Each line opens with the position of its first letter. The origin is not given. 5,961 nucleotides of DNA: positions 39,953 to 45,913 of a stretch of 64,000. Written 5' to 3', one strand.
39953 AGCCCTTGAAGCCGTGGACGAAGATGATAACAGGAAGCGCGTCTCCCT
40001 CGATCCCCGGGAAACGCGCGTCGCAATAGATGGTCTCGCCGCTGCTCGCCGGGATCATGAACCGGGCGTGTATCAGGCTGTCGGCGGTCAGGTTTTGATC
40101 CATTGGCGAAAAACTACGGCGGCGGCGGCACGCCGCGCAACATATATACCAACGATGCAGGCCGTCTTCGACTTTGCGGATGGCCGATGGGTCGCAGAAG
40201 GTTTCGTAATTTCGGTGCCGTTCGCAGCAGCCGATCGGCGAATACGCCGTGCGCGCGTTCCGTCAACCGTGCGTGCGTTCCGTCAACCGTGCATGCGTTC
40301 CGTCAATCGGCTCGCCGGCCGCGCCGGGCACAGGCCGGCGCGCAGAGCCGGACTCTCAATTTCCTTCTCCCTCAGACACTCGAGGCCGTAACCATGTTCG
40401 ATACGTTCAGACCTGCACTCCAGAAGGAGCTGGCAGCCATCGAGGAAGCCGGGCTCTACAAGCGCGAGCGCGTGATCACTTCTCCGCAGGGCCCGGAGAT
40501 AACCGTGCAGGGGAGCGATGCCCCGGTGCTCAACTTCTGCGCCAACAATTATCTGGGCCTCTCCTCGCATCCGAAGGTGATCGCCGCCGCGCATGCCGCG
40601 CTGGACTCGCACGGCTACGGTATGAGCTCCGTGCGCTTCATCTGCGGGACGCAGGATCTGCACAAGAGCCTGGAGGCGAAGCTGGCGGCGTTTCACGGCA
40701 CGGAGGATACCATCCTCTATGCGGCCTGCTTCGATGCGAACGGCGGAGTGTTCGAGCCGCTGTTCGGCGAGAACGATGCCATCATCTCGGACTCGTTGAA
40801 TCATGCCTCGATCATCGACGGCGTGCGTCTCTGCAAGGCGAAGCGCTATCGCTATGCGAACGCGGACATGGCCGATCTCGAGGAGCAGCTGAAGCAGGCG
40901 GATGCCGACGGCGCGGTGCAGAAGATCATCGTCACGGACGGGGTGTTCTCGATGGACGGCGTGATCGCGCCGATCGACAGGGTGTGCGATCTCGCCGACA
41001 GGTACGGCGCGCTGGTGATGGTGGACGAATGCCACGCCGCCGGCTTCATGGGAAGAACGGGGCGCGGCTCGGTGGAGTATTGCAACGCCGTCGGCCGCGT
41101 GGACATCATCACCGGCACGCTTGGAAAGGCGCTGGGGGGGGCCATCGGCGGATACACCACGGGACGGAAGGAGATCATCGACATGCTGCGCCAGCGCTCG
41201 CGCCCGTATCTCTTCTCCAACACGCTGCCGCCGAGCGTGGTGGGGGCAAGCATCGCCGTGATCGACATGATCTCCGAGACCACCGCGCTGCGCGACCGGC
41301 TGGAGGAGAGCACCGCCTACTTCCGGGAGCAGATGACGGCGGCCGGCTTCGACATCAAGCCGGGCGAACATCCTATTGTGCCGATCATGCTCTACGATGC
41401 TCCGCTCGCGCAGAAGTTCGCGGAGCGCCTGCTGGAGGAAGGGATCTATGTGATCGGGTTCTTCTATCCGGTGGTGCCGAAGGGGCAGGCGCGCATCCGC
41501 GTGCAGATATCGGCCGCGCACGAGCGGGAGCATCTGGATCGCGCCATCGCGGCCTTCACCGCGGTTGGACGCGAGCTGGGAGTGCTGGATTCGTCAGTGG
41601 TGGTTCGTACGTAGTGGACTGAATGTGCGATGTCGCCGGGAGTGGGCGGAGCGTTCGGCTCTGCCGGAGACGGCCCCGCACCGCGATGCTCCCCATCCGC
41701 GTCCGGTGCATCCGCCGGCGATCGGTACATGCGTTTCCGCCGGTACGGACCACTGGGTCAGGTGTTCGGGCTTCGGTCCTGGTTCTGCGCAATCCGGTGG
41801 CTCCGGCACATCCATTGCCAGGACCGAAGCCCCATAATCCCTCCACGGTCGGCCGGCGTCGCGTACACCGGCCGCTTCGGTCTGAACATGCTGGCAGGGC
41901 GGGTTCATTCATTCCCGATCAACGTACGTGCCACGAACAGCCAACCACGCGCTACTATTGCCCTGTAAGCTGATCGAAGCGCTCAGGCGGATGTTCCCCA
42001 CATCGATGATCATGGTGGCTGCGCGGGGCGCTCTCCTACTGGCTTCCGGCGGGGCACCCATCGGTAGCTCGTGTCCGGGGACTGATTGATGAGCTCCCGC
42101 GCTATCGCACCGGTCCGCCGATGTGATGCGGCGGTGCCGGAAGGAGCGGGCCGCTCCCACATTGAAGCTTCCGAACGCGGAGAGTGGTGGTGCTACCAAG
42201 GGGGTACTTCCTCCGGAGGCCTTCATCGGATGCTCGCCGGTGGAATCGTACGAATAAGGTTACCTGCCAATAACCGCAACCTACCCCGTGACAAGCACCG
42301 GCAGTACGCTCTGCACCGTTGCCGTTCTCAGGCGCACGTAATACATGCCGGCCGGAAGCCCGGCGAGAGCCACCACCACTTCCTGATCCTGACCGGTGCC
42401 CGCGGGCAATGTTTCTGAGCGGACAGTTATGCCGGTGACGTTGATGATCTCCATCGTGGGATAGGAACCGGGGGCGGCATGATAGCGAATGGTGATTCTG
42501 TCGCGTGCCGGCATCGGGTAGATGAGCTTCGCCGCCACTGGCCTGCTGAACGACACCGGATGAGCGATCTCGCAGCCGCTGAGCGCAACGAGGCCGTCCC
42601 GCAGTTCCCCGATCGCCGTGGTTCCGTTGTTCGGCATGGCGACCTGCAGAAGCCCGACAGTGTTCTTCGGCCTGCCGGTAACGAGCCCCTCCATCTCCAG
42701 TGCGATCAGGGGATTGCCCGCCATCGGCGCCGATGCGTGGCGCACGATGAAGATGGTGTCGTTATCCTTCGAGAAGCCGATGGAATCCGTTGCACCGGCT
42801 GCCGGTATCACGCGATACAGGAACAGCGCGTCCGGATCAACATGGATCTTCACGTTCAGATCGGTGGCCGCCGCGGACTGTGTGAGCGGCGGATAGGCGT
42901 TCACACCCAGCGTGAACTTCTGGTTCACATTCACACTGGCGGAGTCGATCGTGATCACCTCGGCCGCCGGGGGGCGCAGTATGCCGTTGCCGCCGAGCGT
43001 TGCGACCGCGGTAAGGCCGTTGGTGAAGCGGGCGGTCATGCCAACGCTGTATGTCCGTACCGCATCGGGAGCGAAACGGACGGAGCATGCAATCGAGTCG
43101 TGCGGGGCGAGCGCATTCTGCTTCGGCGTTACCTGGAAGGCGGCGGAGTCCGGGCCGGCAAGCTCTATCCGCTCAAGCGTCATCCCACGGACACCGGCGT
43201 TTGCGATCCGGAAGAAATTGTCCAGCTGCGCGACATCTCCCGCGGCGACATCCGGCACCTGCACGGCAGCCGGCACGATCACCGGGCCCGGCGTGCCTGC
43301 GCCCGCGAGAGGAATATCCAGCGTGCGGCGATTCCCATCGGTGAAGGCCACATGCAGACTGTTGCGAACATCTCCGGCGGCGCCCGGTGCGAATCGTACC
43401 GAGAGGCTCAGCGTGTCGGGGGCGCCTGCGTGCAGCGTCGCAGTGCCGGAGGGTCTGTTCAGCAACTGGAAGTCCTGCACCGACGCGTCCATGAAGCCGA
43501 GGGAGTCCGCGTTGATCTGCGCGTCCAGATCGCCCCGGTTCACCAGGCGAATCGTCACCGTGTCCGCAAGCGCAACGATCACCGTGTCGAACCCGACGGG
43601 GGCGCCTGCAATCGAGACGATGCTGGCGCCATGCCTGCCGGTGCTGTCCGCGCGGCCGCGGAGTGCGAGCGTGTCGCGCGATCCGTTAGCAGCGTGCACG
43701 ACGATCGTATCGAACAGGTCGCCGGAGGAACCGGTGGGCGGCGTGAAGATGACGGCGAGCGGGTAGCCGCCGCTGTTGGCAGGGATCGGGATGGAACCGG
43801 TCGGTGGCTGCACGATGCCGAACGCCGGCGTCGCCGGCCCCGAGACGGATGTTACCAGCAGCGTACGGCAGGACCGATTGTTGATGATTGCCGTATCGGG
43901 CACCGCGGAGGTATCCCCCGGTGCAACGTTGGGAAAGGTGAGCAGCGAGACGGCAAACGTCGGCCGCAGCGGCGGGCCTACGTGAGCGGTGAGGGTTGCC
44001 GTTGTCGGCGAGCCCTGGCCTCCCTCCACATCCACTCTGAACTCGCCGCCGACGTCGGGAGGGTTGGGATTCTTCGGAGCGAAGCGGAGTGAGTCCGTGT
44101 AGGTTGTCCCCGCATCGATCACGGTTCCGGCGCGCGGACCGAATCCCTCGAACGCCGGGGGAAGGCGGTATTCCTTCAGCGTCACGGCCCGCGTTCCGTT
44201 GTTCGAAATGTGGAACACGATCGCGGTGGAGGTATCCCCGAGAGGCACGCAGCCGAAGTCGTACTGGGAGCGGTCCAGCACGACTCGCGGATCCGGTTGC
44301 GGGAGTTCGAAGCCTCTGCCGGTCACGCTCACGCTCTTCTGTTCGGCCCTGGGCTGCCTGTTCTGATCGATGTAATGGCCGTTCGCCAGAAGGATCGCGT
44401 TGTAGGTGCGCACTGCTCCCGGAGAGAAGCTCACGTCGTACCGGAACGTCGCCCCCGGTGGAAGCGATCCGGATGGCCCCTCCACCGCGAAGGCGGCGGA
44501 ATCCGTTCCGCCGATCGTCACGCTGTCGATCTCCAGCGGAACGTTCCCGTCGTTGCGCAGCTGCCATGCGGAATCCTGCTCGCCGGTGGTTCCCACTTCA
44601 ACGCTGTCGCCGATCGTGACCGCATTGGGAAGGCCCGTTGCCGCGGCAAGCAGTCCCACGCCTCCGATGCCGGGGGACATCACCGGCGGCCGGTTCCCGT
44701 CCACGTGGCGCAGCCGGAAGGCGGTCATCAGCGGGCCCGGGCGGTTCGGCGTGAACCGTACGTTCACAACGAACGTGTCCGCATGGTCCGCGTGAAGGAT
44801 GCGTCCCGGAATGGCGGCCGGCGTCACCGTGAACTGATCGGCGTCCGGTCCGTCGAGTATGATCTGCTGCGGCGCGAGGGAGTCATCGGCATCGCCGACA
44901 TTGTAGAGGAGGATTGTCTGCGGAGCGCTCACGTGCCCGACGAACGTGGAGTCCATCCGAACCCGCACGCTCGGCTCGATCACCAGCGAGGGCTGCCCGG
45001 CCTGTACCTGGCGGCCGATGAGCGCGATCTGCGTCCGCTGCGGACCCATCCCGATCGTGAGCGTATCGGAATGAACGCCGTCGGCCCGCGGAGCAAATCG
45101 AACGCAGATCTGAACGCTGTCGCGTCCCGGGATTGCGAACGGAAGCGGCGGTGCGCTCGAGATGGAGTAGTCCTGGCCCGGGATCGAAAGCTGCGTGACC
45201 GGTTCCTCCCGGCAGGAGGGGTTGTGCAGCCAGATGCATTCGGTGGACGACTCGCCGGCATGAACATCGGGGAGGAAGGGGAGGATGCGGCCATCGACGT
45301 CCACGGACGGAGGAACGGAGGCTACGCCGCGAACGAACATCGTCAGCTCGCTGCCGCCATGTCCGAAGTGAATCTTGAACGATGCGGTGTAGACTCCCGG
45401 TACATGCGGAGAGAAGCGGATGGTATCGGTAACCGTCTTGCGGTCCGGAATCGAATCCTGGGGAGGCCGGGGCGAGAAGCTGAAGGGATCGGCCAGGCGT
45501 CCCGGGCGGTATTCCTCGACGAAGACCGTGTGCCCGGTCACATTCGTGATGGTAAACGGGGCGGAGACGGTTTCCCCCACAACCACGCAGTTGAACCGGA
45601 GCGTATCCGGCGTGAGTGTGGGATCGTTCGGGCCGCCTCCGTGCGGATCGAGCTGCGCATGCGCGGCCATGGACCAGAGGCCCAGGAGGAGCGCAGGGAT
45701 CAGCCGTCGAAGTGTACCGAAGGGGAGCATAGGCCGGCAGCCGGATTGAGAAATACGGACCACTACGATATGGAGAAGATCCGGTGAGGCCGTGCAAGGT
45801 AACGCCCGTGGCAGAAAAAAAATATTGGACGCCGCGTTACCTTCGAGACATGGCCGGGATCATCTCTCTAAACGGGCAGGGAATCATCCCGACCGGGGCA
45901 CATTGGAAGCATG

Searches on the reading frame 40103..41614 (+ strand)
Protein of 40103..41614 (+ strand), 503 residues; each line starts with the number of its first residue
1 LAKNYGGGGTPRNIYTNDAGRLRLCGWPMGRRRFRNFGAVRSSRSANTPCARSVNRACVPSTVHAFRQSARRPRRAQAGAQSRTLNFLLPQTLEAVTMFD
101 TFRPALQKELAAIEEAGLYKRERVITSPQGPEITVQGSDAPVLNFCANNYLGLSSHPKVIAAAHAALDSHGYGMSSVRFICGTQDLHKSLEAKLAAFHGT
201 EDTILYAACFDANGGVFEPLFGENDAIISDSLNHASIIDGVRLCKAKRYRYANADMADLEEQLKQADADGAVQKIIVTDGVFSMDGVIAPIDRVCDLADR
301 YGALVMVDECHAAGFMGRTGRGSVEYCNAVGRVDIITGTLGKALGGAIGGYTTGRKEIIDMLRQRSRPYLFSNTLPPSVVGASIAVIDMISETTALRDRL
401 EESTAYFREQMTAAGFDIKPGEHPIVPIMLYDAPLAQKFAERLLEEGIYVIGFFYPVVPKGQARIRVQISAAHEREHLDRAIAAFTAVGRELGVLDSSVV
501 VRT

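Call 21: search_protein_families(library=pfam, proteins=[window:40103-41614:+], max_evalue=0.001)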
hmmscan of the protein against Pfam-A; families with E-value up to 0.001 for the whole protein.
window:40103-41614:+ (503 aa): 3 families
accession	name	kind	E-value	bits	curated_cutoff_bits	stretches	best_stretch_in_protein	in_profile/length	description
PF00155.27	Aminotran_1_2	-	1.1e-69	235.8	19.7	1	141-484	2-360/361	Aminotransferase class I and II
PF00202.27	Aminotran_3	-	3e-05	23.4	30.5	1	291-415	213-330/403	Aminotransferase class-III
PF01212.27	Beta_elim_lyase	-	0.00089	19.1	27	0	222-371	77-215/288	Beta-eliminating lyase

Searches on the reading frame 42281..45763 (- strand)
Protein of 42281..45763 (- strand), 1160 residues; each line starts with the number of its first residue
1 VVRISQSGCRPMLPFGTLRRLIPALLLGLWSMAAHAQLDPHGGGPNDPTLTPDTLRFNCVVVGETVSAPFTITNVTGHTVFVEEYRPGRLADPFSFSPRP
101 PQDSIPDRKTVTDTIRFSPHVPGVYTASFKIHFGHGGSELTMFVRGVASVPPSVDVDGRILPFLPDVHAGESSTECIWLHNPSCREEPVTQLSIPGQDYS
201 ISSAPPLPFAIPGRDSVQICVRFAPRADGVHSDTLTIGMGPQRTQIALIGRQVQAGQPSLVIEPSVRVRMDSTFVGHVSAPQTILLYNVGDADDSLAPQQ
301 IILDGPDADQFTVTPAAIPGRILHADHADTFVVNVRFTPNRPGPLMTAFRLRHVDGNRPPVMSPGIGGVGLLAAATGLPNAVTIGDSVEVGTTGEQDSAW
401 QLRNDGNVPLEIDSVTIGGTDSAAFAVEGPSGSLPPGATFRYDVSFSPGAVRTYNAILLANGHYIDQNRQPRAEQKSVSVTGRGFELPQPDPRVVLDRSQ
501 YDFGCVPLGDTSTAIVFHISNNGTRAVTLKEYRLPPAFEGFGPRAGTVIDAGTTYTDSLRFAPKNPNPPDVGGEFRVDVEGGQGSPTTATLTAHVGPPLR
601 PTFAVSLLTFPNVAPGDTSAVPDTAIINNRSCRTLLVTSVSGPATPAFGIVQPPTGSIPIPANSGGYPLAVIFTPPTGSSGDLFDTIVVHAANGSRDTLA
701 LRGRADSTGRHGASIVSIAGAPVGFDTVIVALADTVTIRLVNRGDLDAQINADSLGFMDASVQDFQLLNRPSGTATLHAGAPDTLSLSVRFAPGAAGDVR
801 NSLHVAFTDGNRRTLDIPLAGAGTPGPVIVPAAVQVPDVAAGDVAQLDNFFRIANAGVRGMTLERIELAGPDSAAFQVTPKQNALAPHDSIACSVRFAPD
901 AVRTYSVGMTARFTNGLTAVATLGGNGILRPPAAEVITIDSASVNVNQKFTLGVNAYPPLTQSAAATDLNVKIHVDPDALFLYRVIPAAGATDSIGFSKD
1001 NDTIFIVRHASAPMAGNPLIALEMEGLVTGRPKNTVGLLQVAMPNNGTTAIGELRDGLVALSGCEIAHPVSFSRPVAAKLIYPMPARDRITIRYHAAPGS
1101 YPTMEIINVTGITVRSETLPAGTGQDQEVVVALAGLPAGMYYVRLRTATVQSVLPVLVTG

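Call 21: search_protein_families(library=pfam, proteins=[window:42281-45763:-], max_evalue=0.001)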
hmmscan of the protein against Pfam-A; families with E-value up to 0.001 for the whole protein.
window:42281-45763:- (1160 aa): 12 families
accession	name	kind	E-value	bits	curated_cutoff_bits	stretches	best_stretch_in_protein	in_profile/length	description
PF22544.2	HYDIN_VesB_CFA65-like_Ig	-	8.4e-20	71.3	25.5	0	397-457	22-81/100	HYDIN/CFA65/VesB-like, Ig-like domain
PF15780.11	ASH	-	1.6e-15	57.5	27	0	166-237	18-88/98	Abnormal spindle-like microcephaly-assoc'd, ASPM-SPD-2-Hydin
PF22073.2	Cep192_D4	-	3e-15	56.8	35.5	0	167-240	16-95/112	Cep192 domain 4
PF24507.1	Ig_CFAP65_4th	-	1e-14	55.1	27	0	401-456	3-56/76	CFAP65, fourth Ig-like domain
PF22067.2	Cep192_D3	-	4.2e-08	33.6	27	0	399-458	22-80/99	Cep192 domain 3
PF24291.1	Ig_CFAP65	-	1.1e-07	32.1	27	0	388-485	20-116/121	Cilia- and flagella-associated protein 65-like, Ig-like domain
PF18962.6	Por_Secre_tail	-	1.5e-06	28.8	27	1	1081-1150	1-67/75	Secretion system C-terminal sorting domain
PF22066.2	Cep192_D8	-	2.2e-06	28.3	33.5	0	165-250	16-98/101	Cep192 domain 8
PF07610.17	DUF1573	-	8.3e-05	23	26.1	0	496-532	3-38/98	Protein of unknown function (DUF1573)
PF24770.2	Ig-CFAP74_2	-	0.0002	22.3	27.4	0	114-148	147-182/185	CFAP74 second Ig-like domain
PF24798.1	Ig-CFAP74_4th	-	0.00026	21.5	28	0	51-75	2-26/95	CFAP74 forth Ig-like domain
PF25249.1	Ig_CFAP65_7th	-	0.00079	19.6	28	0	393-458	17-81/120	CFAP65, seventh Ig-like domain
